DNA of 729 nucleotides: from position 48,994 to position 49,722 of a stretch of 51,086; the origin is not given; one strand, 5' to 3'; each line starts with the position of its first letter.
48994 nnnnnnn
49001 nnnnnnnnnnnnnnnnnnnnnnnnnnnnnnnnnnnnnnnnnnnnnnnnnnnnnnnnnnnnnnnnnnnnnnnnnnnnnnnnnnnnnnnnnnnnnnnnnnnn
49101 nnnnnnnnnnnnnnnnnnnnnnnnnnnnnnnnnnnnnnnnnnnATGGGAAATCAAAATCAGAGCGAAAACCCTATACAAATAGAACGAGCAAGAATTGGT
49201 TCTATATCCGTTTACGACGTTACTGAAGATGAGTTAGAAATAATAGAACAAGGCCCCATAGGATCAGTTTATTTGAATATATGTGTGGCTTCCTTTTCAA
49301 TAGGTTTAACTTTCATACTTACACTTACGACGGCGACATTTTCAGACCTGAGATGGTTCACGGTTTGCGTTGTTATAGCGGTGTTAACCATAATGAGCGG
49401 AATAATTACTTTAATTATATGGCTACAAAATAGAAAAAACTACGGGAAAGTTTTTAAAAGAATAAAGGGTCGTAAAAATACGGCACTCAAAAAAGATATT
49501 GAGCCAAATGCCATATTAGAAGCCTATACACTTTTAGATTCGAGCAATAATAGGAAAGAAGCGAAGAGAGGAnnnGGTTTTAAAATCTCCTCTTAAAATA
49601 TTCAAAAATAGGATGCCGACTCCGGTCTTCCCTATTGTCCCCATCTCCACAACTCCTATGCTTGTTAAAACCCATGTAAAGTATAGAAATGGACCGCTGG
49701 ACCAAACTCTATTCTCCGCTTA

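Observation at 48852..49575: Low-GC two-gene module: VapD/Cas2-like protein plus 2-TM protein, candidate undescribed defence or toxin system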

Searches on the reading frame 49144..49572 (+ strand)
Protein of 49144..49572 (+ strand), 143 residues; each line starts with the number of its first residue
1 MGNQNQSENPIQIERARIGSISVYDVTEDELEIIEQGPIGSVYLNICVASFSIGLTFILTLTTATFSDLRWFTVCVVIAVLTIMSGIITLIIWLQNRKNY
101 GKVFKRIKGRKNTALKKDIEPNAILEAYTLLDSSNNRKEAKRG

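Call 4: search_protein_families(library=pfam, proteins=[window:49144-49572:+], max_evalue=10)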
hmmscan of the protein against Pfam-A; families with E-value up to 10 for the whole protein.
window:49144-49572:+ (143 aa): 8 families
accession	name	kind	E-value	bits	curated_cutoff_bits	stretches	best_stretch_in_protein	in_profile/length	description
PF00375.23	SDF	-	0.0046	16.5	27.9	1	51-114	186-249/387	Sodium:dicarboxylate symporter family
PF10011.15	DUF2254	-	0.028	13.7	28.8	1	43-119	95-167/368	Predicted membrane protein (DUF2254)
PF07332.16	Phage_holin_3_6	-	0.064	13.7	28.4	1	51-101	50-99/116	Putative Actinobacterial Holin-X, holin superfamily III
PF20456.3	DUF6709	-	0.078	12.4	27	1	55-120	171-234/339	Family of unknown function (DUF6709)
PF22954.2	DUF7027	-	0.091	13.1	27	1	39-98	6-65/100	Domain of unknown function (DUF7027)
PF00599.22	Flu_M2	-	0.094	13.3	25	1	78-128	26-76/97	Influenza Matrix protein (M2)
PF04277.18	OAD_gamma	-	0.11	13.7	27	1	74-102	11-39/76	Oxaloacetate decarboxylase, gamma chain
PF13829.11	DUF4191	-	0.18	11.6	30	1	55-113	31-87/219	Domain of unknown function (DUF4191)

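Call 5: search_protein_families(library=padloc, proteins=[window:49144-49572:+], max_evalue=10)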
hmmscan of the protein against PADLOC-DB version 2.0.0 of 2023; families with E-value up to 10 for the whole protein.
window:49144-49572:+ (143 aa): 2 families
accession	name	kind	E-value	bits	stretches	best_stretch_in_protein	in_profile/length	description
PDLC02498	BrxF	-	0.0054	14.6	1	22-101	42-124/158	BrxF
PDLC00208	KwaA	-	0.014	13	1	42-113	17-87/190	Unknown function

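Call 6: search_protein_families(library=ncbifam, proteins=[window:49144-49572:+], max_evalue=10)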
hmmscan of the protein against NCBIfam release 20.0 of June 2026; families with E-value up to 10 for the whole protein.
window:49144-49572:+ (143 aa): 6 families
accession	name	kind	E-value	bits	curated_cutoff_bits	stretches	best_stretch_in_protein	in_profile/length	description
NF007577.0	PRK10209.1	equivalog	0.0027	17.5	189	1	48-105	87-138/190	HdeD family acid-resistance protein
NF045996.1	MAG0920_fam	subfamily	0.0091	15.4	43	1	44-113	74-142/232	MAG0920 family protein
NF049853.1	WD_0736_fam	equivalog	0.024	15.2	80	1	46-113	14-84/100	WD_0736 family protein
NF033634.1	SLATT_1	domain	0.032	14.2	41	1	46-108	29-92/132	SLATT domain-containing protein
NF053583.1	LAPAL_fam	equivalog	0.24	10.7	60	1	50-99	57-110/292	LAPAL motif-containing putative phage structural protein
NF033507.3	Loki-CTERM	subfamily_domain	1.4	9.3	19.9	1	77-98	6-26/27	Loki-CTERM sorting domain-containing protein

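Call 7: search_protein_families(library=phrogs, proteins=[window:49144-49572:+], max_evalue=10)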
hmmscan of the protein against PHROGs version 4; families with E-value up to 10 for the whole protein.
window:49144-49572:+ (143 aa): 5 families
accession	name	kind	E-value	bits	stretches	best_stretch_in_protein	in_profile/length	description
phrog_944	-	moron, auxiliary metabolic gene and host takeover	0.015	16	1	43-126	129-212/235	membrane protein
phrog_32870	-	unknown function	0.085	14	1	25-111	28-119/120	-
phrog_27913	-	unknown function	0.098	12.6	1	44-133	66-156/386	-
phrog_21548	-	unknown function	0.24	12.7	1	11-44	66-99/109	-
phrog_2181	-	unknown function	0.28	12.1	1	79-100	13-34/70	-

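Call 12: find_homologous_proteins(query=window:49144-49572:+, max_evalue=0.001)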
Query window:49144-49572:+ (143 aa): 1 proteins with E <= 0.001 among 11 candidates.
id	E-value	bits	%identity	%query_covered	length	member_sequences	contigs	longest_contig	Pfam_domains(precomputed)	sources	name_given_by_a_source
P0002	1.7e-86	305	100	100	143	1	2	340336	-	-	-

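Call 18: search_dna_similar(query=window:49144-49572:+, collection=phages, mode=protein, max_evalue=1, max_rows=20)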
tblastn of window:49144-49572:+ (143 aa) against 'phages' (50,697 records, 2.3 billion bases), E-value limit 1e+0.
No match.

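Call 45: find_related_loci(query=A2, collection=metagenome_contigs, flank=4000)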
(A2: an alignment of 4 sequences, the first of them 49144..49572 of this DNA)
Query A2 (143 aa) in metagenome_contigs; peptide patterns used: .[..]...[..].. (x = any residue, [..] = any of these).
600 stretches matched a pattern (row limit reached: there are more); 11 encode a relative of the query (tblastn E <= 1e-3); 11 distinct loci.
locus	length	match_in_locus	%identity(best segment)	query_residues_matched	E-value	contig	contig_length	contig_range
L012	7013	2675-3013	42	1-112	4e-26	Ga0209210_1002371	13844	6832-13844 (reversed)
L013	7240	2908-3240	40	1-110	1e-25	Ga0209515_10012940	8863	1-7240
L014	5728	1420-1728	39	8-110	1e-22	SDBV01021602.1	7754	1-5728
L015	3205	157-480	32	3-110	4e-20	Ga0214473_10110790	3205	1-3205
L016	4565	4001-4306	31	7-108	5e-18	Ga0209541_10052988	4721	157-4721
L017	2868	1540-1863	33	3-110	8e-16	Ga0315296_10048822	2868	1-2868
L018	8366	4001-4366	30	6-124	5e-14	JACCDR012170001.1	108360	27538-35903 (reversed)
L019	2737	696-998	30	10-110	1e-10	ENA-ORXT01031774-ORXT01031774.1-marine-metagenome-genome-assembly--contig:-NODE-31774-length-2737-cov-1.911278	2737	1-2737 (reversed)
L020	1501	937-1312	42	4-110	9e-13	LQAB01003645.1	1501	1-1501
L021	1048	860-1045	36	1-66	5e-10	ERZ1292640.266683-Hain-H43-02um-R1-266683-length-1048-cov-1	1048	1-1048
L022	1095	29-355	28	3-110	1e-9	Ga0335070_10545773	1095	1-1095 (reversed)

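Call 53: search_protein_families(library=ncbifam, alignment_id=A4, max_evalue=1)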
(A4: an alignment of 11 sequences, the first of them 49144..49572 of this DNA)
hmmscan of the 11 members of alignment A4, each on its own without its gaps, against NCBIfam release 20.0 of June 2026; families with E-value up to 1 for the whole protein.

A. member 1, window:49144-49572:+ (143 aa): 5 families
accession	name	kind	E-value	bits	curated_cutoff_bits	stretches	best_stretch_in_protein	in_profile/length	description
NF007577.0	PRK10209.1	equivalog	0.0027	17.5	189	1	48-105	87-138/190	HdeD family acid-resistance protein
NF045996.1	MAG0920_fam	subfamily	0.0091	15.4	43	1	44-113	74-142/232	MAG0920 family protein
NF049853.1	WD_0736_fam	equivalog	0.024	15.2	80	1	46-113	14-84/100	WD_0736 family protein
NF033634.1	SLATT_1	domain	0.032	14.2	41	1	46-108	29-92/132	SLATT domain-containing protein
NF053583.1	LAPAL_fam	equivalog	0.24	10.7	60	1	50-99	57-110/292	LAPAL motif-containing putative phage structural protein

B. families by the number of members that match (of 11 scanned): 24 families
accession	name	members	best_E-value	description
TIGR01218.1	Gpos_tandem_5TM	5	0.00056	tandem five-TM protein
NF041635.1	STM3941_fam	3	8.2e-05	STM3941 family protein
NF046000.1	MAG1210_fam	3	0.014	MAG1210 family protein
NF033480.1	bifunc_MprF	3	0.021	bifunctional lysylphosphatidylglycerol flippase/synthetase MprF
NF045996.1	MAG0920_fam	2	8.4e-05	MAG0920 family protein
NF045846.1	MSC0882_dom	2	0.00072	MSC_0882 family membrane protein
NF049859.1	SA1002_fam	2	0.0029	SA1002 family membrane protein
NF008593.0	PRK11560.1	2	0.0094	kdo(2)-lipid A phosphoethanolamine 7''-transferase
NF033634.1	SLATT_1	2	0.032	SLATT domain-containing protein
TIGR00949.1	2A76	2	0.054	homoserine/threonine efflux transporter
NF045962.1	MAG2810_fam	2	0.18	MAG2810 family protein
NF007577.0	PRK10209.1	1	0.0027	HdeD family acid-resistance protein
TIGR04370.1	glyco_rpt_poly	1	0.0056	oligosaccharide repeat unit polymerase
NF007933.0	PRK10649.1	1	0.0083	phosphoethanolamine transferase CptA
NF008500.0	PRK11410.1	1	0.0098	hypothetical protein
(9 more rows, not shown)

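Call 54: search_protein_families(library=pfam, alignment_id=A4, max_evalue=1)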
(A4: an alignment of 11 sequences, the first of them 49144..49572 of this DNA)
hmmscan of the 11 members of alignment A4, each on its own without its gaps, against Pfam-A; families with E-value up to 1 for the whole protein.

A. member 1, window:49144-49572:+ (143 aa): 8 families
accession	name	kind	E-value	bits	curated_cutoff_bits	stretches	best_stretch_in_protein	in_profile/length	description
PF00375.23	SDF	-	0.0046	16.5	27.9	1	51-114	186-249/387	Sodium:dicarboxylate symporter family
PF10011.15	DUF2254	-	0.028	13.7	28.8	1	43-119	95-167/368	Predicted membrane protein (DUF2254)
PF07332.16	Phage_holin_3_6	-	0.064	13.7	28.4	1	51-101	50-99/116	Putative Actinobacterial Holin-X, holin superfamily III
PF20456.3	DUF6709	-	0.078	12.4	27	1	55-120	171-234/339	Family of unknown function (DUF6709)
PF22954.2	DUF7027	-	0.091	13.1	27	1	39-98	6-65/100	Domain of unknown function (DUF7027)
PF00599.22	Flu_M2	-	0.094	13.3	25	1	78-128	26-76/97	Influenza Matrix protein (M2)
PF04277.18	OAD_gamma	-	0.11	13.7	27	1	74-102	11-39/76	Oxaloacetate decarboxylase, gamma chain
PF13829.11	DUF4191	-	0.18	11.6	30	1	55-113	31-87/219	Domain of unknown function (DUF4191)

B. families by the number of members that match (of 11 scanned): 33 families (the first 25 are shown)
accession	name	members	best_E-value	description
PF24838.2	8xMP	5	0.0037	Octameric membrane protein family (8xMP)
PF07332.16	Phage_holin_3_6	4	0.00028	Putative Actinobacterial Holin-X, holin superfamily III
PF17370.7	DUF5392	4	0.0035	Family of unknown function (DUF5392)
PF00335.26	Tetraspanin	4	0.013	Tetraspanin family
PF03706.18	LPG_synthase_TM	3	0.001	Lysylphosphatidylglycerol synthase TM region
PF12698.13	ABC2_membrane_3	2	0.0023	ABC-2 family transporter protein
PF09925.14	DUF2157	2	0.015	Predicted membrane protein (DUF2157)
PF14676.12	FANCI_S2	2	0.037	FANCI solenoid 2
PF19762.4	DUF6249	2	0.038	Domain of unknown function (DUF6249)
PF13567.11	DUF4131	2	0.083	Domain of unknown function (DUF4131)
PF00375.23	SDF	1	0.0046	Sodium:dicarboxylate symporter family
PF06979.18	TMEM70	1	0.0066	TMEM70/TMEM186/TMEM223 protein family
PF06687.17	SUR7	1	0.0089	SUR7/PalI family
PF19261.4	DUF5904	1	0.013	Domain of unknown function (DUF5904)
PF06305.16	LapA_dom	1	0.014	Lipopolysaccharide assembly protein A domain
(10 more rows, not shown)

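Call 55: search_protein_families(library=padloc, alignment_id=A4, max_evalue=1)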
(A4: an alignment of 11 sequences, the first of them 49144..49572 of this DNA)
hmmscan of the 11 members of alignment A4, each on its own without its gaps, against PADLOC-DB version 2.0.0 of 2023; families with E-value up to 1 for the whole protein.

A. member 1, window:49144-49572:+ (143 aa): 2 families
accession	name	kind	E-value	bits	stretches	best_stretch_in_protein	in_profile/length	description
PDLC02498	BrxF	-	0.0054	14.6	1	22-101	42-124/158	BrxF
PDLC00208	KwaA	-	0.014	13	1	42-113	17-87/190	Unknown function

B. families by the number of members that match (of 11 scanned): 5 families
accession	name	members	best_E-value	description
PDLC02498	BrxF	1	0.0054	BrxF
PDLC02912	2TM_IV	1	0.01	-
PDLC00681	Effector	1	0.011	2TM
PDLC00208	KwaA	1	0.014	Unknown function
PDLC00408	ThsA1|ThsA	1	0.037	Macro domain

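Call 57: find_related_loci(query=A4, collection=genome_contigs, flank=5000)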
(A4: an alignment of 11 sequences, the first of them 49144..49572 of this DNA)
Query A4 (143 aa) in genome_contigs; peptide patterns used: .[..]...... (x = any residue, [..] = any of these).
162 stretches matched a pattern; 10 encode a relative of the query (tblastn E <= 1e-3); 10 distinct loci.
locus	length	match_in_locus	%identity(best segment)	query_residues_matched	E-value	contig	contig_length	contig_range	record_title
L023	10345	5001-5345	40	1-114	3e-25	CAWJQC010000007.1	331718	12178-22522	MAG: uncultured bacterium isolate MFD03726.bin.1.80 genome assembly, contig: contig_57801, whole genome shotgun sequence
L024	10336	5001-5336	37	11-123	1e-20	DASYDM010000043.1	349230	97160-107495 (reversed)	MAG TPA_asm: Steroidobacteraceae bacterium isolate SMAG_U4959 k141_1539728, whole genome shotgun sequence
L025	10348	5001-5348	38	2-118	1e-20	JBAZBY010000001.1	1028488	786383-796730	MAG: Patescibacteria group bacterium isolate SO_2017_GW1_123 NODE_14_length_1028488_cov_9.115459_OW334_2017, whole genom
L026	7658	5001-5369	34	2-124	2e-19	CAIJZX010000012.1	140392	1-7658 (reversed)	MAG: Candidatus Kerfeldbacteria bacterium isolate AlinenLipids_bin-4062 genome assembly, contig: bin-4062:12/42, whole g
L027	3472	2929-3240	38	7-110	4e-19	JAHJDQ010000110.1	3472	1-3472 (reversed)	MAG: Nanoarchaeota archaeon isolate Modern_marine.mb.67 Modern_marine.mb.67_k141_1370666, whole genome shotgun sequence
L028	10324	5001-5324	36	4-110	6e-17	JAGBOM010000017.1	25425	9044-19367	MAG: Opitutales bacterium isolate RGIG9302 Yak_Abomasum-1__c41123, whole genome shotgun sequence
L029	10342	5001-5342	31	1-112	5e-13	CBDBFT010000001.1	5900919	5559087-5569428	MAG: Candidatus Poribacteria bacterium isolate 1793e3cd-57e7-4349-b6cf-f1c25c3b8095 genome assembly, contig: contig_1, w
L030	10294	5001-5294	40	13-110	1e-12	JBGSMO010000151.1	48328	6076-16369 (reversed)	MAG: Pirellulales bacterium isolate JTS-AC232 k141_861373, whole genome shotgun sequence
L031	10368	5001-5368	46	3-124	2e-13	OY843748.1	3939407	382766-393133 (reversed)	MAG: bacterium isolate 9408d56b-0626-48ff-8cc4-40385ffb9045 genome assembly, chromosome: 1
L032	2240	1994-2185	34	7-69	1e-5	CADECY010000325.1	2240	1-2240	MAG: uncultured Acidobacteria bacterium isolate Acidobacteria sp. RBC020 genome assembly, contig: MAG020_325, whole geno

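Call 58: find_related_loci(query=A4, collection=viral_contigs, flank=5000)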
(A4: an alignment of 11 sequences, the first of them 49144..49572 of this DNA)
Query A4 (143 aa) in viral_contigs; peptide patterns used: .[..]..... (x = any residue, [..] = any of these).
191 stretches matched a pattern, but none encodes a relative of the query by tblastn (E <= 1e-3).

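Call 61: search_protein_families(library=pfam, proteins=[L014:1059-1397:+, L030:4645-4947:+, L032:1556-1945:+, L021:86-853:+, L027:629-1591:+, L027:1613-2590:+, L014:1782-4916:+, L016:1858-2763:+, L016:2756-3652:+, L030:2308-3633:-], max_evalue=0.01)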
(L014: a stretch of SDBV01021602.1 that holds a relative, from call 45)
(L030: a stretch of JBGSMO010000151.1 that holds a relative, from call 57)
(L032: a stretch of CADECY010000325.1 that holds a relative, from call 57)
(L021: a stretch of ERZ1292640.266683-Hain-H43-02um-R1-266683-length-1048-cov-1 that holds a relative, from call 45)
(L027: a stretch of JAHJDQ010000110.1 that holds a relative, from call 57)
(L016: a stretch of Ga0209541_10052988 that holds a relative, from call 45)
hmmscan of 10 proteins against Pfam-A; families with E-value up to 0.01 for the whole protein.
L014:1059-1397:+ (113 aa): 1 family
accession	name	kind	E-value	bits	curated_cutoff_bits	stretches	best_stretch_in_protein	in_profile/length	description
PF11781.13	Zn_ribbon_RRN7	-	0.0016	18.5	27.1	0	27-45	4-22/32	Zinc-finger of RNA-polymerase I-specific TFIIB, Rrn7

L030:4645-4947:+ (101 aa): 1 family
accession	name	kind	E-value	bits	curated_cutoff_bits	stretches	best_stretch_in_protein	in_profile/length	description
PF08980.16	DUF1883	-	3.8e-29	100.9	26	1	15-99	1-86/89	Domain of unknown function (DUF1883)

L032:1556-1945:+ (130 aa): 0 families

L021:86-853:+ (256 aa): 1 family
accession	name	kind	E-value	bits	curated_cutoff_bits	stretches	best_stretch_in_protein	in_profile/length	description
PF13676.11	TIR_2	-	6e-07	30.4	28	1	11-123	1-109/122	TIR domain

L027:629-1591:+ (321 aa): 1 family
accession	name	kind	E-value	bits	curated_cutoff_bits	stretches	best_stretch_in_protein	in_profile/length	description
PF01580.24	FtsK_SpoIIIE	-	0.0042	17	24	1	18-95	98-172/221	FtsK/SpoIIIE family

L027:1613-2590:+ (326 aa): 1 family
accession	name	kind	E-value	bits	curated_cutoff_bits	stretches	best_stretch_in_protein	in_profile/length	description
PF00145.23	DNA_methylase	-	5.2e-81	273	22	1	8-320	1-322/324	C-5 cytosine-specific DNA methylase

L014:1782-4916:+ (1045 aa): 6 families
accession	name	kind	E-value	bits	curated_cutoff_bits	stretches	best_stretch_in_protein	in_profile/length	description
PF11867.13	T1RH-like_C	-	2.5e-120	402.2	26.8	1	711-1037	1-328/329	Type I restriction enzyme HindI endonuclease subunit-like, C-terminal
PF18766.7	SWI2_SNF2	-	4.5e-82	275.4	26.7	1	280-524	1-218/221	SWI2/SNF2 ATPase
PF04313.20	HSDR_N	-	1.5e-50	172.3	25.1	1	10-214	2-195/198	Type I restriction enzyme R protein N terminus (HSDR_N)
PF22679.2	T1R_D3-like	-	2e-20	74.3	27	1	624-694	84-156/158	Type I restriction enzyme subunit R domain 3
PF04851.21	ResIII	-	1.7e-18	67.5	22.5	1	287-459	10-163/164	Type III restriction enzyme, res subunit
PF25615.1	PhiKZ_gp85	-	0.0048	17.2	27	0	571-612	67-108/145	Bacteriophage PhiKZ vertex-binding protein gp85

L016:1858-2763:+ (302 aa): 0 families

L016:2756-3652:+ (299 aa): 8 families
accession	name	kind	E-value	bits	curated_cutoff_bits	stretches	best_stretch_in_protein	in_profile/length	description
PF01555.25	N6_N4_Mtase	-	7.8e-50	170.3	26.7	1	73-287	1-221/221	DNA methylase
PF08241.18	Methyltransf_11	-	2.4e-06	28.6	21.2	0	96-119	71-94/95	Methyltransferase domain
PF13649.12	Methyltransf_25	-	8.5e-06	26.8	27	0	251-291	1-43/97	Methyltransferase domain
PF13847.12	Methyltransf_31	-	1.1e-05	25.6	27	0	247-291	3-50/145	Methyltransferase domain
PF01170.24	UPF0020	-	1.3e-05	25.4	22.3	0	225-273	5-54/197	RMKL-like, methyltransferase domain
PF08242.18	Methyltransf_12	-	0.0005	21.2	30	0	257-295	6-46/98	Methyltransferase domain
PF02086.21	MethyltransfD12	-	0.0013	18.9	22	1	247-291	20-64/253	D12 class N6 adenine-specific DNA methyltransferase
PF05175.20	MTS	-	0.0026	17.9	23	0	45-120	71-138/170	Methyltransferase small domain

L030:2308-3633:- (441 aa): 2 families
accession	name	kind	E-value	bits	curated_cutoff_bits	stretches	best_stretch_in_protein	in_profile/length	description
PF13638.12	PIN_4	-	1.3e-11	45.4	21.9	1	20-157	3-129/132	PIN domain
PF16289.11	PIN_12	-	4.4e-05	24.4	32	0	18-68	1-56/172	PIN domain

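Call 77: search_protein_families(library=padloc, proteins=[L014:1059-1397:+, L030:4645-4947:+, L021:86-853:+], max_evalue=0.01)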
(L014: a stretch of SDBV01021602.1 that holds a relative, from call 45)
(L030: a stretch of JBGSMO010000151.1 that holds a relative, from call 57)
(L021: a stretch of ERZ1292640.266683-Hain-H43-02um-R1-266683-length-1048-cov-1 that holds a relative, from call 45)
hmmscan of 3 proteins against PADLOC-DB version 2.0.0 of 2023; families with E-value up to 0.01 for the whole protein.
L014:1059-1397:+ (113 aa): 0 families

L030:4645-4947:+ (101 aa): 0 families

L021:86-853:+ (256 aa): 3 families
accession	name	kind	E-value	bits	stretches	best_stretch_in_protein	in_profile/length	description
PDLC03016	TIR-TM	-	7.9e-07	27.2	1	10-181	2-163/293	-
PDLC05062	PDC-S66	-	3.2e-05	21.5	1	10-86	150-222/282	-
PDLC00417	ThsB1|ThsB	-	0.00014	19.5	1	10-89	168-243/303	TIR-like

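Call 82: predict_structure(protein=window:49144-49572:+)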
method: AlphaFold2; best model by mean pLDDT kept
length: 143 residues; sequences in the alignment: 1
mean_pLDDT: 59.5   pTM: 0.37
mean pLDDT of the five models: 59.5, 57.2, 56.7, 54.3, 50.2
residues with pLDDT >= 90: 0; 70-90: 45; 50-70: 45; < 50: 53
segments of 3 or more residues with pLDDT < 50: 1-26, 29-32, 113-121, 124-126, 135-140
pLDDT, mean of each block of 10 residues (from residue 1): 44 41 46 53 68 78 70 80 81 72 58 47 50 48 47
secondary structure, 60 per line:
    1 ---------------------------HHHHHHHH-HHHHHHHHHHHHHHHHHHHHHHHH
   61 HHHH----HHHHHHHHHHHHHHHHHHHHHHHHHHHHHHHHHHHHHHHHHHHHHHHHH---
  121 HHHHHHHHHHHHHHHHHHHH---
elements in order: H28-35 H37-64 H69-117 H121-140
